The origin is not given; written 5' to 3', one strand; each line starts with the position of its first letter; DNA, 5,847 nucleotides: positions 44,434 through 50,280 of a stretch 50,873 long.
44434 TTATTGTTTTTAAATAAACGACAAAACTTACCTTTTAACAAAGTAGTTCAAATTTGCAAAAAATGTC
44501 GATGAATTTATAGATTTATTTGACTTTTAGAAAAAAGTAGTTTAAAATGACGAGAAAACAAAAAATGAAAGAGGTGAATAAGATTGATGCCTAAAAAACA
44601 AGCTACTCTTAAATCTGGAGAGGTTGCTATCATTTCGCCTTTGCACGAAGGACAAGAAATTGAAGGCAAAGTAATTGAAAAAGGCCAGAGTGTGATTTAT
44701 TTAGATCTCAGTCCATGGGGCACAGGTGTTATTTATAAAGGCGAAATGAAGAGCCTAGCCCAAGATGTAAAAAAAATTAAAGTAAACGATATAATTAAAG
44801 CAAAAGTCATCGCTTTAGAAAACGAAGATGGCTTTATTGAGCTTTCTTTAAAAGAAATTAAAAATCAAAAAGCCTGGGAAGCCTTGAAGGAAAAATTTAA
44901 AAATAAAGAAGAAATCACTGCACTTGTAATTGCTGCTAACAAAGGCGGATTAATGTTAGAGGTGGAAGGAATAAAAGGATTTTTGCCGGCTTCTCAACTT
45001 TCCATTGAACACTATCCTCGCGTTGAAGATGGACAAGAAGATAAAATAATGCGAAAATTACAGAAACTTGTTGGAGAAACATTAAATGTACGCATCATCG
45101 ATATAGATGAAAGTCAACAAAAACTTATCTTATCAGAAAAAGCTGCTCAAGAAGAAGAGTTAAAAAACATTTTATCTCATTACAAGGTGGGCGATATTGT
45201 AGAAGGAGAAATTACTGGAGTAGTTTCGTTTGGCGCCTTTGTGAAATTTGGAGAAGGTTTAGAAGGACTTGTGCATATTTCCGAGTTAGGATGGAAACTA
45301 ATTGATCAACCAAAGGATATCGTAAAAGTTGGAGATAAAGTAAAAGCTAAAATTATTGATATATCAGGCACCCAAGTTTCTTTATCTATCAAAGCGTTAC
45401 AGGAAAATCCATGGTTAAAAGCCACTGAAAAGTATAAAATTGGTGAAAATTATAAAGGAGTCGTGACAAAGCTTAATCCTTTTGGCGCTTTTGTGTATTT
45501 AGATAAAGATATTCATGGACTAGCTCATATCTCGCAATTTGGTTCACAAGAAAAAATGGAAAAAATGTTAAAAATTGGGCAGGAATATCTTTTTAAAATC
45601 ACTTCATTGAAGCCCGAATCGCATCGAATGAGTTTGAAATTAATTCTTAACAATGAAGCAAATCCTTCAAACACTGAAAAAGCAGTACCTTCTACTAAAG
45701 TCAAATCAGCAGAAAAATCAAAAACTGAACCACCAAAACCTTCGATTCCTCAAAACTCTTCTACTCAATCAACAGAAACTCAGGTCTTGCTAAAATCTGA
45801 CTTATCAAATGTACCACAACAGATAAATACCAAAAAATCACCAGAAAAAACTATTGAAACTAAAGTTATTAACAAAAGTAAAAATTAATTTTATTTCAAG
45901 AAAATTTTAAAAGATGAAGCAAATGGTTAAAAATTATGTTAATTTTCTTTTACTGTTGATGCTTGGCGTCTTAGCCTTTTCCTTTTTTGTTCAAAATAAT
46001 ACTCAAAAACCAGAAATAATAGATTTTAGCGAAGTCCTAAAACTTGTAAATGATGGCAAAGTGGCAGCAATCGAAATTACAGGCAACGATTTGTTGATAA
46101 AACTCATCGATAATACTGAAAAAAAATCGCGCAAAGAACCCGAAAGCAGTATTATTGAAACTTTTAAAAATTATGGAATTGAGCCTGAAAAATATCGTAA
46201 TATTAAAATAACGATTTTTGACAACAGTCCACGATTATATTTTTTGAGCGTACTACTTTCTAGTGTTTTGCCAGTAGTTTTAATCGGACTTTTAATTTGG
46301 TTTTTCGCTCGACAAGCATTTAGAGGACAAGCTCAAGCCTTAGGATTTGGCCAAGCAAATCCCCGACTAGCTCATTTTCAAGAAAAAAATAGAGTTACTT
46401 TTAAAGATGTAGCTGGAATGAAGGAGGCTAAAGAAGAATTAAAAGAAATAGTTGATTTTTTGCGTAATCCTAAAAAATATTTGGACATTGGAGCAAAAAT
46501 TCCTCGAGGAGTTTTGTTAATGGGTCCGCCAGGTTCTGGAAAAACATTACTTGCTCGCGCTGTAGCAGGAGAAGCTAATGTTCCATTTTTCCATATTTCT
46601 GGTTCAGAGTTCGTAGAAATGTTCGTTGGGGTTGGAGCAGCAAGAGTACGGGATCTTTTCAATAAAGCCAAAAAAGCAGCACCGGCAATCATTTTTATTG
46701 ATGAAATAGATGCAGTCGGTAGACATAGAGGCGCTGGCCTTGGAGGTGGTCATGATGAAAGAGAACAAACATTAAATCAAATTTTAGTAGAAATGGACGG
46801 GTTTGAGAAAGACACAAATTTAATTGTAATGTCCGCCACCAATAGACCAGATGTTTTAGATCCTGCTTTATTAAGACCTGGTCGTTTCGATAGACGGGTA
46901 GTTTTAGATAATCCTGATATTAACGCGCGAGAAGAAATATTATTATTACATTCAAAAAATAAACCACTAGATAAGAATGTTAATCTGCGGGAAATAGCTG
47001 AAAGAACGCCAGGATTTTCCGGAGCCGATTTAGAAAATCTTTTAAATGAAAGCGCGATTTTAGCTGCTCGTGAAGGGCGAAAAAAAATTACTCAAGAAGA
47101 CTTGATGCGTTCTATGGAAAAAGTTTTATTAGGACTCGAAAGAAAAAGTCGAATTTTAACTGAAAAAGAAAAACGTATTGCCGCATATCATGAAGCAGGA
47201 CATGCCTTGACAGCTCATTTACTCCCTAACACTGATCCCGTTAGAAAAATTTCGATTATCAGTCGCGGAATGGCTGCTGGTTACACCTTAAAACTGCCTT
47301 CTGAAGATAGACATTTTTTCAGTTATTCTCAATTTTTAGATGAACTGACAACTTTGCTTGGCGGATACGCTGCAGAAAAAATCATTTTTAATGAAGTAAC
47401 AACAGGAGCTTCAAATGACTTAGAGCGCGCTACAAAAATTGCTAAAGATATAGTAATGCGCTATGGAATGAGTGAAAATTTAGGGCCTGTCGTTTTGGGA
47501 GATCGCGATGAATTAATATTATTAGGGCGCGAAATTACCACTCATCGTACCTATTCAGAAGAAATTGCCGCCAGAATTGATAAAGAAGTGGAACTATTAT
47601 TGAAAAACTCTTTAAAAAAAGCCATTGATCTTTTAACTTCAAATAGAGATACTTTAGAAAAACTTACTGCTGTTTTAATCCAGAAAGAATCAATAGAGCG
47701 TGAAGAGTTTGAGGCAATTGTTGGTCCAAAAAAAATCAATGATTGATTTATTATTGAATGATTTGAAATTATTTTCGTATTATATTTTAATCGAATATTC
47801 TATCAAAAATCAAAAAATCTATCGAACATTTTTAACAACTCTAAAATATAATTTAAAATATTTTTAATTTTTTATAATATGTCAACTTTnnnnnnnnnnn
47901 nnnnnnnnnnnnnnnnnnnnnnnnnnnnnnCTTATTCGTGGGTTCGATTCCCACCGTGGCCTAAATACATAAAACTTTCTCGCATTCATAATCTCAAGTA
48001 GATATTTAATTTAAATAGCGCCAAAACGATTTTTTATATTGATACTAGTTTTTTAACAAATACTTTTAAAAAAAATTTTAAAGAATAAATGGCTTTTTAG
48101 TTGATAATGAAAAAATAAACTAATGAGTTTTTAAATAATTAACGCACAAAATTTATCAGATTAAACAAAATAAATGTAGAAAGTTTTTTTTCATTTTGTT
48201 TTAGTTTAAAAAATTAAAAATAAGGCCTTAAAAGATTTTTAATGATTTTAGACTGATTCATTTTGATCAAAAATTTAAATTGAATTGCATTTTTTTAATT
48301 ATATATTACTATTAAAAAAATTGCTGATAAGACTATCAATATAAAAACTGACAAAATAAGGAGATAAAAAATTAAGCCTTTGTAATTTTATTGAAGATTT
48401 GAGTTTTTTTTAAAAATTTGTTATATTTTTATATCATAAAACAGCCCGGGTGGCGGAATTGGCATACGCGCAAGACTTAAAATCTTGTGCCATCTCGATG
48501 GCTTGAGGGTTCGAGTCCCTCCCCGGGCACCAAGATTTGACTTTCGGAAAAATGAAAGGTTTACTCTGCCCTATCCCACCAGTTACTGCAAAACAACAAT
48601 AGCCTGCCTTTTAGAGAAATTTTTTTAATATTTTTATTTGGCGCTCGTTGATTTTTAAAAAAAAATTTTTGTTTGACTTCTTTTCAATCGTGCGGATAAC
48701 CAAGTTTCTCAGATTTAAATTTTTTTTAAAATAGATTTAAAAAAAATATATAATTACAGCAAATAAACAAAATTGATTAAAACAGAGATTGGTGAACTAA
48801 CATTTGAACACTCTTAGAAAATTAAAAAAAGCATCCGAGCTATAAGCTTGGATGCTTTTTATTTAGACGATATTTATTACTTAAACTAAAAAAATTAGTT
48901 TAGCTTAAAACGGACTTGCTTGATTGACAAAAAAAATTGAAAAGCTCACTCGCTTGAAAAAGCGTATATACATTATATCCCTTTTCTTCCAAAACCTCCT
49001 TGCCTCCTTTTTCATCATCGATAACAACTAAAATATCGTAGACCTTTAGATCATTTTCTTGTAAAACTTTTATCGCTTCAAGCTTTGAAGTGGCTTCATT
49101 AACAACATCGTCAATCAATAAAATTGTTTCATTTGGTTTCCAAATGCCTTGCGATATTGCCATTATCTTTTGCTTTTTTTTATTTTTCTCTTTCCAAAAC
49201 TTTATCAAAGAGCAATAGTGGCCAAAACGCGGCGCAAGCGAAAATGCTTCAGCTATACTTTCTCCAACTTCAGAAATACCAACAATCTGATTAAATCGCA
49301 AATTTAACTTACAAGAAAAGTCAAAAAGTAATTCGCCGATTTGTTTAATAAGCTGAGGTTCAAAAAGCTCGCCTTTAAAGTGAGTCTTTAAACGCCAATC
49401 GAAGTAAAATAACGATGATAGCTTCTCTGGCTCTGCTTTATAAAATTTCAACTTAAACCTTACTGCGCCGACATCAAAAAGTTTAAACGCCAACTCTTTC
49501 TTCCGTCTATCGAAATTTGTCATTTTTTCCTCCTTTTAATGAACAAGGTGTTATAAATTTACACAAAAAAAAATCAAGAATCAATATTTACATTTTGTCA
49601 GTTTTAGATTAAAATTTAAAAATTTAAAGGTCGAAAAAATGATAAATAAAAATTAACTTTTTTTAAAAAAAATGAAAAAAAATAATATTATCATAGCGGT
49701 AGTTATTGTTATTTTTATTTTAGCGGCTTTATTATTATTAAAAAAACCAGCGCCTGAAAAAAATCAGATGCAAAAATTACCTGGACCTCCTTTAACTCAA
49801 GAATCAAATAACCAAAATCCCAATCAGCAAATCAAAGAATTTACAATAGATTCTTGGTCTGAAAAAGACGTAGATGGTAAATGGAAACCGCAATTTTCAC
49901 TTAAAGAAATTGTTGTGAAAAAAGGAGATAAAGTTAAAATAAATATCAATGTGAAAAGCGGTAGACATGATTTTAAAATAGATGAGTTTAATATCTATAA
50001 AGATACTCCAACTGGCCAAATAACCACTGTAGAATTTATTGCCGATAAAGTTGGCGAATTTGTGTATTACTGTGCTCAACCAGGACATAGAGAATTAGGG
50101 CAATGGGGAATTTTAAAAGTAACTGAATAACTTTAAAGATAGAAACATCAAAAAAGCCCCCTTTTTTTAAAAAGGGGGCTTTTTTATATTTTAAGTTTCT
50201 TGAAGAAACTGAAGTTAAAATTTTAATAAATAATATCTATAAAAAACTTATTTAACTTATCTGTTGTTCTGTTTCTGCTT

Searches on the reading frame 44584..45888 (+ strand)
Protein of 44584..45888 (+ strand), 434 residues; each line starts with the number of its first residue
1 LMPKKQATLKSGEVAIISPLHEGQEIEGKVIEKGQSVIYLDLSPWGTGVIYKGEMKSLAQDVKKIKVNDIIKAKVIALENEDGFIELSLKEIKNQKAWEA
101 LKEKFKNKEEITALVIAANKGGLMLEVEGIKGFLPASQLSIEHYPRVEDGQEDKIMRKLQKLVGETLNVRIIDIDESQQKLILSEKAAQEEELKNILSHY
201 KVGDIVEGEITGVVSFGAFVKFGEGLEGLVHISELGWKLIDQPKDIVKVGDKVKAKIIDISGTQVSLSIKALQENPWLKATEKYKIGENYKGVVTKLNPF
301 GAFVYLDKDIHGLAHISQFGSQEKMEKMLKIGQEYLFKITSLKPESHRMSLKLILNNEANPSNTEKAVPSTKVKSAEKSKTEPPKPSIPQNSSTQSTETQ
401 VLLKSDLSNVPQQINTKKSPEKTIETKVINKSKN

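Call 10: search_protein_families(library=pfam, proteins=[window:44584-45888:+], max_evalue=0.1)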
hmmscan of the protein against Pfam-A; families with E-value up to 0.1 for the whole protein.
window:44584-45888:+ (434 aa): 6 families
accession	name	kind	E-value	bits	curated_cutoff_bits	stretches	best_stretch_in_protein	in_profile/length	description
PF00575.29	S1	-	2.4e-46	156.4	22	4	201-269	3-73/74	S1 RNA binding domain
PF23459.1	S1_RRP5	-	5.2e-09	37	27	0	205-268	6-71/72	RRP5 S1 domain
PF10447.15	EXOSC1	-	0.00094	20.3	21.2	0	66-210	3-109/112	Exosome component EXOSC1/CSL4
PF21543.3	CvfB_2nd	-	0.00094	19.5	27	0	70-90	56-75/76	Virulence regulatory factor CvfB, second domain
PF24682.1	OB_RRP5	-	0.041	14.1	27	0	312-356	44-88/90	RRP5 OB-fold domain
PF13509.12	S1_2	-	0.084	13.4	21.8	0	202-235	1-34/61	S1 domain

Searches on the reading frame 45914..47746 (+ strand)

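Call 10: search_protein_families(library=pfam, proteins=[window:45914-47746:+], max_evalue=0.1)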
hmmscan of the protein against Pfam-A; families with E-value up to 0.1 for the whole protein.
window:45914-47746:+ (610 aa): 24 families
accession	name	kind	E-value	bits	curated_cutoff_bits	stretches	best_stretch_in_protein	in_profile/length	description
PF01434.24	Peptidase_M41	-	3.1e-65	220.1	29.9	1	414-602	2-191/191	Peptidase family M41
PF00004.35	AAA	-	3.3e-44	150.9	21.2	1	200-331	1-129/131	ATPase family associated with various cellular activities (AAA)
PF17862.7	AAA_lid_3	-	6e-17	61.3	27.2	1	355-398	1-44/45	AAA+ lid domain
PF06480.20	FtsH_ext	-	7.3e-08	33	25.5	1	11-89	4-96/103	FtsH Extracellular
PF23902.1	AAA_lid_PRS2_C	-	1e-06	29.2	34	1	338-405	3-71/73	PRS2 AAA+ lid C-terminal domain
PF07728.20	AAA_5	-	1.8e-05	25.2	22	1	199-320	1-136/139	AAA domain (dynein-related subfamily)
PF06068.19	TIP49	-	2.1e-05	24.3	23.8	1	167-234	27-89/347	TIP49 P-loop domain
PF05496.18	RuvB_N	-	5.5e-05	23.4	27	1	163-267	6-95/159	Holliday junction DNA helicase RuvB P-loop domain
PF13191.12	AAA_16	-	8.5e-05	23.5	32.6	1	195-222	22-49/167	AAA ATPase domain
PF13401.12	AAA_22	-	0.00057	20.6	27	1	200-227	8-38/130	AAA domain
PF13207.12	AAA_17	-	0.0012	19.6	27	1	203-255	1-52/136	AAA domain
PF20720.3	nSTAND3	-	0.0018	18.4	27.2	1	200-328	20-128/155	Novel STAND NTPase 3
PF01078.27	Mg_chelatase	-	0.0022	17.9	20.3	1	186-218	11-43/207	Magnesium chelatase, subunit ChlI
PF13671.12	AAA_33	-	0.0025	18.6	27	1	200-246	2-46/143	AAA domain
PF07724.20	AAA_2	-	0.013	16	27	0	200-268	6-87/166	AAA domain (Cdc48 subfamily)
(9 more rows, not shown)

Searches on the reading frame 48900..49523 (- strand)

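Call 10: search_protein_families(library=pfam, proteins=[window:48900-49523:-], max_evalue=0.1)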
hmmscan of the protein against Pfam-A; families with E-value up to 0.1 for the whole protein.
window:48900-49523:- (207 aa): 2 families
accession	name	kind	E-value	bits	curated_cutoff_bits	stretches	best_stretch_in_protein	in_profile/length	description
PF00156.33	Pribosyltran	-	0.00024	20.9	26.3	1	56-177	9-133/158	Phosphoribosyl transferase domain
PF14681.12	UPRTase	-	0.0029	17.5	27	1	111-173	102-164/206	Uracil phosphoribosyltransferase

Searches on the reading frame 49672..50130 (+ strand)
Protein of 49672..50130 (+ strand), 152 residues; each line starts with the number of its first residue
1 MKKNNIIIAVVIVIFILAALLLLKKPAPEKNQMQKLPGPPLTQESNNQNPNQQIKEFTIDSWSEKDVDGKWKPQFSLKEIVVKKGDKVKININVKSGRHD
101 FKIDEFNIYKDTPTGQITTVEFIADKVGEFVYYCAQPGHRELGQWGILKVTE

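Call 10: search_protein_families(library=pfam, proteins=[window:49672-50130:+], max_evalue=0.1)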
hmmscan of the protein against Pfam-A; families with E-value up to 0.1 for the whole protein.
window:49672-50130:+ (152 aa): 6 families
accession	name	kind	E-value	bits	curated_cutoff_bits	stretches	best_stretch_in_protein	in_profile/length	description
PF13473.12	Cupredoxin_1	-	7.5e-07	29.6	27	1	74-135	31-93/104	Cupredoxin-like domain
PF00127.26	Copper-bind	-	0.0011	19.8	21.2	1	74-150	13-98/99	Copper binding proteins, plastocyanin/azurin family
PF15886.11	CBM39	-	0.007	16.6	25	1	51-101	40-86/107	Carbohydrate binding domain (family 32)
PF00116.26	COX2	-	0.016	15.6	22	1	78-135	46-103/120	Cytochrome C oxidase subunit II, periplasmic domain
PF18413.7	Neuraminidase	-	0.03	14.5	25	1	29-88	82-137/171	Neuraminidase-like domain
PF20101.4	DUF6491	-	0.056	13.9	27.5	1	9-66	7-57/138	Family of unknown function (DUF6491)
